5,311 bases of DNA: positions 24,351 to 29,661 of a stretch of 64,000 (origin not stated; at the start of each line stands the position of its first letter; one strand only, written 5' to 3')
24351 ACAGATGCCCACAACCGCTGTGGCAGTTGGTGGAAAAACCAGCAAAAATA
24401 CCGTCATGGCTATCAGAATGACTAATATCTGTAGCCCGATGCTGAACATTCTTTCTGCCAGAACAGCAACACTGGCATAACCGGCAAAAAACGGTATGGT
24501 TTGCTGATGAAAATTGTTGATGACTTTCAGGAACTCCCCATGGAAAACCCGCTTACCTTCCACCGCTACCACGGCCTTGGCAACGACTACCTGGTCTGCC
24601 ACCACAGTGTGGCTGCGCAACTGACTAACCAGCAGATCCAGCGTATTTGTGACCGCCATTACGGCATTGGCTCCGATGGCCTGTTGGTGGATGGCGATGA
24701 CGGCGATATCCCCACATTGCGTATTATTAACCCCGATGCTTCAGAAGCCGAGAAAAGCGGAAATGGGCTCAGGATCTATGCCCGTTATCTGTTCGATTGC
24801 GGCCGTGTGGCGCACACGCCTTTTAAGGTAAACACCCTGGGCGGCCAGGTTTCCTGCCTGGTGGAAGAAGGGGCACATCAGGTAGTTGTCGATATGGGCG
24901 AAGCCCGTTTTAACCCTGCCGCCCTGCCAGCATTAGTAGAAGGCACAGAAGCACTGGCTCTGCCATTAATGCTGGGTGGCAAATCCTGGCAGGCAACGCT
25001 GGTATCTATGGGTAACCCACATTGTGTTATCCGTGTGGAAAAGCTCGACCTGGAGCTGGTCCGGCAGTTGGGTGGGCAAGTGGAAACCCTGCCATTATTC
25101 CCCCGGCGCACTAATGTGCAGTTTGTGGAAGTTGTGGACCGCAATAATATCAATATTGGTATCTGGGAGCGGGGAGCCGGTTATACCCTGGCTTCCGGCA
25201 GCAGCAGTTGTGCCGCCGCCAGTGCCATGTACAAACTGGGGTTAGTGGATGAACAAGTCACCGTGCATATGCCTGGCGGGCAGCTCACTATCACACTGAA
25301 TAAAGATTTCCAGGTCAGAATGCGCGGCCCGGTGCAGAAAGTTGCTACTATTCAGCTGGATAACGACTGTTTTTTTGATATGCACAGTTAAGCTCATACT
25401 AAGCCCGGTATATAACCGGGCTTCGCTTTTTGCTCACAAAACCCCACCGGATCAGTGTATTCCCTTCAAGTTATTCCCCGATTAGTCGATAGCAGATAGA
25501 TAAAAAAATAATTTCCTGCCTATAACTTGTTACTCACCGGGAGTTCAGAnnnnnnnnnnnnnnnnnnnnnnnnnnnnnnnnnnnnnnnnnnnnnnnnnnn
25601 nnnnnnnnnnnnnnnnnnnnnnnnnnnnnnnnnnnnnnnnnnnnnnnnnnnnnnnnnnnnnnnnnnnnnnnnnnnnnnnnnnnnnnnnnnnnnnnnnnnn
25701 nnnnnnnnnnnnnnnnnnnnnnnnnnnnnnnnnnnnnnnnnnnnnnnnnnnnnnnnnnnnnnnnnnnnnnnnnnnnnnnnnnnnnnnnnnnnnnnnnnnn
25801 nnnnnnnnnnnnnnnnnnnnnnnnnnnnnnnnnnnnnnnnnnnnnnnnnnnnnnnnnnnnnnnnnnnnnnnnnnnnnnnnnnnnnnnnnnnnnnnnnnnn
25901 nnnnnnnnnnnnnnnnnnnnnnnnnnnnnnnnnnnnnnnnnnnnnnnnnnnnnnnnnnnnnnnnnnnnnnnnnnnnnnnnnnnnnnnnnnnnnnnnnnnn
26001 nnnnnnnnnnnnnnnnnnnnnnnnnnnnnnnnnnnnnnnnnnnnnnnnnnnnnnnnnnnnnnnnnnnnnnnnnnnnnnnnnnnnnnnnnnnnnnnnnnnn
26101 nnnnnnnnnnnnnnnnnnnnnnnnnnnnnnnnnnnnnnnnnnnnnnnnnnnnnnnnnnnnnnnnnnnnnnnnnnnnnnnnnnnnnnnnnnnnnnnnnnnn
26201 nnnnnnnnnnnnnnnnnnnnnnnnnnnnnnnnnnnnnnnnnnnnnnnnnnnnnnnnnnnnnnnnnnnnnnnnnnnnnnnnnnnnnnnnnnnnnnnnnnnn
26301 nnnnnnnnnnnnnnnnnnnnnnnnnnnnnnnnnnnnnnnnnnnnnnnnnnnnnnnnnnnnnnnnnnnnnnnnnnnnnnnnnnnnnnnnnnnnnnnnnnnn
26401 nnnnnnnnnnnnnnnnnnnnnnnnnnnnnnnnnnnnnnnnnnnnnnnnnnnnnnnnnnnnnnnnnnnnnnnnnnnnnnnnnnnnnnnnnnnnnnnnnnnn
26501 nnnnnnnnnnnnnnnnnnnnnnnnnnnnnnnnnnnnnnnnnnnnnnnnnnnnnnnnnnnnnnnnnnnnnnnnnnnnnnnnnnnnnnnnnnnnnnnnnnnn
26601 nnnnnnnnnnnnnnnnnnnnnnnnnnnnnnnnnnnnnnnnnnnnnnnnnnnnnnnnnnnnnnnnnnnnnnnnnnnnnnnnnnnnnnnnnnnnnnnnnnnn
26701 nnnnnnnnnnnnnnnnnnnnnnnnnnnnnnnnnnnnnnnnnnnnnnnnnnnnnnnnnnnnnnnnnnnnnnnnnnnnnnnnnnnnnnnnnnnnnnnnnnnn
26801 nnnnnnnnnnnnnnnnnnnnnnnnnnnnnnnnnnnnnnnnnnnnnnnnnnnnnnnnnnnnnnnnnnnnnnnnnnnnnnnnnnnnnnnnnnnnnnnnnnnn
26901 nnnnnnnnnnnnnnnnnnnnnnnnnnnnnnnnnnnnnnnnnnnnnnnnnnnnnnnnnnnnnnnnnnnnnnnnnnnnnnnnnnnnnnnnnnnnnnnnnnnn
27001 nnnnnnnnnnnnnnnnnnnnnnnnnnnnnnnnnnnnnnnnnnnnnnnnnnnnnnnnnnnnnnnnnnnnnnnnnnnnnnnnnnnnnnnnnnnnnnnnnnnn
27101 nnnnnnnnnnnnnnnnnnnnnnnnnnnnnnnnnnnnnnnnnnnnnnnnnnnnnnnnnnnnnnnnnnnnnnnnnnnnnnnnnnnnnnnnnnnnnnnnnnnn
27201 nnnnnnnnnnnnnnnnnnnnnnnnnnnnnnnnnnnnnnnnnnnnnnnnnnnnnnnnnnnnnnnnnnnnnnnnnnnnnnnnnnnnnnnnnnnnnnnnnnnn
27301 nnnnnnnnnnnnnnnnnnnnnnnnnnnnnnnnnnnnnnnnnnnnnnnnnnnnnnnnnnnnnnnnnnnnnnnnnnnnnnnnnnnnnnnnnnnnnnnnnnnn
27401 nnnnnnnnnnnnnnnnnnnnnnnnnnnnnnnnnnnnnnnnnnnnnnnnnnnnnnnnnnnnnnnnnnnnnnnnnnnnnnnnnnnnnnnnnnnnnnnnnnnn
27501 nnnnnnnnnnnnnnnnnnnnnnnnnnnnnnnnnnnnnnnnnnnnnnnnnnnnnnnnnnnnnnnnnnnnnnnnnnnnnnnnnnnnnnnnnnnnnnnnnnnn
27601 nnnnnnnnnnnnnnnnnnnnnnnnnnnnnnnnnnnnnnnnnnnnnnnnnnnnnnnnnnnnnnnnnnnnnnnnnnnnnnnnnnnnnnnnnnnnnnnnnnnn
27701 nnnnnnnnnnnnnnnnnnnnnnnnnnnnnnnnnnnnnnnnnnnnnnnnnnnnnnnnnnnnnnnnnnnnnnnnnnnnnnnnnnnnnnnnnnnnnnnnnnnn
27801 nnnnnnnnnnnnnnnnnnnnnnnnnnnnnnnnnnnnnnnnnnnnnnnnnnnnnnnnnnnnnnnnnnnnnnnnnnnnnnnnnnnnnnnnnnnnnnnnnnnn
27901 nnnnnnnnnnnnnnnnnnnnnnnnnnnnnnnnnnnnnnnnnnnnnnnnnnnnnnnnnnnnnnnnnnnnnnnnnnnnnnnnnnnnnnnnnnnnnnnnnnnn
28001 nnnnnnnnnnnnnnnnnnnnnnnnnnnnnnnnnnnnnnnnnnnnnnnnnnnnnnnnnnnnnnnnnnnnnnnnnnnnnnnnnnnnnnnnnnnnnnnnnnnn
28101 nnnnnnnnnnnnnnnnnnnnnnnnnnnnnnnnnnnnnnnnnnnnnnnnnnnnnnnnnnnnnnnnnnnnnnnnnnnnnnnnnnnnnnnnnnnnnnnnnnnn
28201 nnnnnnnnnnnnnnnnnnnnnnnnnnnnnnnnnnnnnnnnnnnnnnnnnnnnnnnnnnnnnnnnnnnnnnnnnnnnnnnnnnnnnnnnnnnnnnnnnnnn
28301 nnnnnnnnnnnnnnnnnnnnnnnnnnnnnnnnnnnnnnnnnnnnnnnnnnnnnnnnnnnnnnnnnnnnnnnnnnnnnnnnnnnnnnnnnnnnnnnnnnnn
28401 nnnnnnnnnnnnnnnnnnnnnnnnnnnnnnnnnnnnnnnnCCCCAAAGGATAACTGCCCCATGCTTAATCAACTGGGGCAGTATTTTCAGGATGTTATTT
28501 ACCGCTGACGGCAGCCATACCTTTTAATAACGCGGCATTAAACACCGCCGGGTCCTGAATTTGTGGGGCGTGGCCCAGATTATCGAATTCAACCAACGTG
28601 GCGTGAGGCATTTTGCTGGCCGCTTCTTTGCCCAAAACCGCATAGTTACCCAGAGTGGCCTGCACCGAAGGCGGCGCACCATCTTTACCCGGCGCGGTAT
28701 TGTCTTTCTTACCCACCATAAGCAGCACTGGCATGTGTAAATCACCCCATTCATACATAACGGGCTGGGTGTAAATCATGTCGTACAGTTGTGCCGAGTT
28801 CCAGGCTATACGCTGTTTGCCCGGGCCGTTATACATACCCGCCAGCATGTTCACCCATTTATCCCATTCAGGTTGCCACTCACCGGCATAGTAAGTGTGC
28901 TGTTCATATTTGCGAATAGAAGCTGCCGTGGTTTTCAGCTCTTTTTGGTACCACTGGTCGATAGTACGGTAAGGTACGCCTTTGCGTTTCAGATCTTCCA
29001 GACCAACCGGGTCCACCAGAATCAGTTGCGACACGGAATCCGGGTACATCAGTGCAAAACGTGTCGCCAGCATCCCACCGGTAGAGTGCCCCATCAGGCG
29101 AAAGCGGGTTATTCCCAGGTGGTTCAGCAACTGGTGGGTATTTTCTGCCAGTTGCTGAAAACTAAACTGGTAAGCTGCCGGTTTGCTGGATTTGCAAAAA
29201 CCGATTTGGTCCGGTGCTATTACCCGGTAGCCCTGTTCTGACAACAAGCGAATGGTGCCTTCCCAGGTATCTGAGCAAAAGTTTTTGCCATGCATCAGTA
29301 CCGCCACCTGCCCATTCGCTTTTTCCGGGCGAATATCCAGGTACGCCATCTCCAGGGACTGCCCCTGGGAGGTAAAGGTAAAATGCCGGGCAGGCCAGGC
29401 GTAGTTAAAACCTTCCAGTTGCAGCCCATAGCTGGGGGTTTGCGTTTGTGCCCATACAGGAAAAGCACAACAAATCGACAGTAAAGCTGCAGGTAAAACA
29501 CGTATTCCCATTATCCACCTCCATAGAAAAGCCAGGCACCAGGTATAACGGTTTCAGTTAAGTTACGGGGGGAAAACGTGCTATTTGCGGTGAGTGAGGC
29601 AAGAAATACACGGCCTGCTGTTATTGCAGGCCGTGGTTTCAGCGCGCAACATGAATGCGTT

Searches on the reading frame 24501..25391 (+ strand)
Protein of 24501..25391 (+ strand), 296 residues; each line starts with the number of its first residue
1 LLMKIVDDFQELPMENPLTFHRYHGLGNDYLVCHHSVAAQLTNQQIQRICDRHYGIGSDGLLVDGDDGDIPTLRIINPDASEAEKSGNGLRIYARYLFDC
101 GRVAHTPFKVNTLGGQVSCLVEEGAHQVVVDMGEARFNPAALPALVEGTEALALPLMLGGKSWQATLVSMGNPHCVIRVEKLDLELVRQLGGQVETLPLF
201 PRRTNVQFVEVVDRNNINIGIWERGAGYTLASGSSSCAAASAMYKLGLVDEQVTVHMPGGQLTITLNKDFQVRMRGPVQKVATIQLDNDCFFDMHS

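Call 7: search_protein_families(library=ncbifam, proteins=[window:24501-25391:+], max_evalue=1e-20)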
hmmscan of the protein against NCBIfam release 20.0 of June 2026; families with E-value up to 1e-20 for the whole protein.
window:24501-25391:+ (296 aa): 1 family
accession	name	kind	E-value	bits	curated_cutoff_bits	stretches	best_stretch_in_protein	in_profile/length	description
TIGR00652.1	DapF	equivalog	3.3e-65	220.2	114.65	1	19-283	2-265/270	diaminopimelate epimerase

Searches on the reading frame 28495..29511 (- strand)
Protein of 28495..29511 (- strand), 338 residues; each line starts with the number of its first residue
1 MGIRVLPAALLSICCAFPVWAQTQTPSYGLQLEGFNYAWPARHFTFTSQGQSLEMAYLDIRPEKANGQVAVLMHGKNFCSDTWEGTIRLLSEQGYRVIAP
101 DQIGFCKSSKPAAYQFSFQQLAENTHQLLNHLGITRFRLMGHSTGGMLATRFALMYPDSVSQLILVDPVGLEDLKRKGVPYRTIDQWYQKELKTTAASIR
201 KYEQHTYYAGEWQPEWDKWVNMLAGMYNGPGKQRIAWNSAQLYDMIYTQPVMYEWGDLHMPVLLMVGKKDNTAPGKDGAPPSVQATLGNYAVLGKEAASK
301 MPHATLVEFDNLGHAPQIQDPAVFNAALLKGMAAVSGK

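Call 7: search_protein_families(library=ncbifam, proteins=[window:28495-29511:-], max_evalue=1e-20)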
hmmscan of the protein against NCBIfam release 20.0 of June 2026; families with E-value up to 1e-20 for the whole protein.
window:28495-29511:- (338 aa): 0 families

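Call 15: search_protein_families(library=pfam, proteins=[window:28495-29511:-], max_evalue=0.00001)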
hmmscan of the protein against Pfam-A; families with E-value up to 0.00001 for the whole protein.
window:28495-29511:- (338 aa): 5 families
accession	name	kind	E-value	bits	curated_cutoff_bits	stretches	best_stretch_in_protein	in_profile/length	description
PF00561.26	Abhydrolase_1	-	1.1e-28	101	25.8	1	71-321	4-245/245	alpha/beta hydrolase fold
PF12697.13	Abhydrolase_6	-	2.1e-17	65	26.3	1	71-327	2-217/217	Alpha/beta hydrolase family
PF12146.15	Hydrolase_4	-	1.1e-16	61.4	27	1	69-273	6-205/239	Serine aminopeptidase, S33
PF03096.20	Ndr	-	4e-07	29.5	23.3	1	116-170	80-134/283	Ndr family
PF07224.18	Chlorophyllase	-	3.5e-06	26.5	26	1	66-170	41-154/301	Chlorophyllase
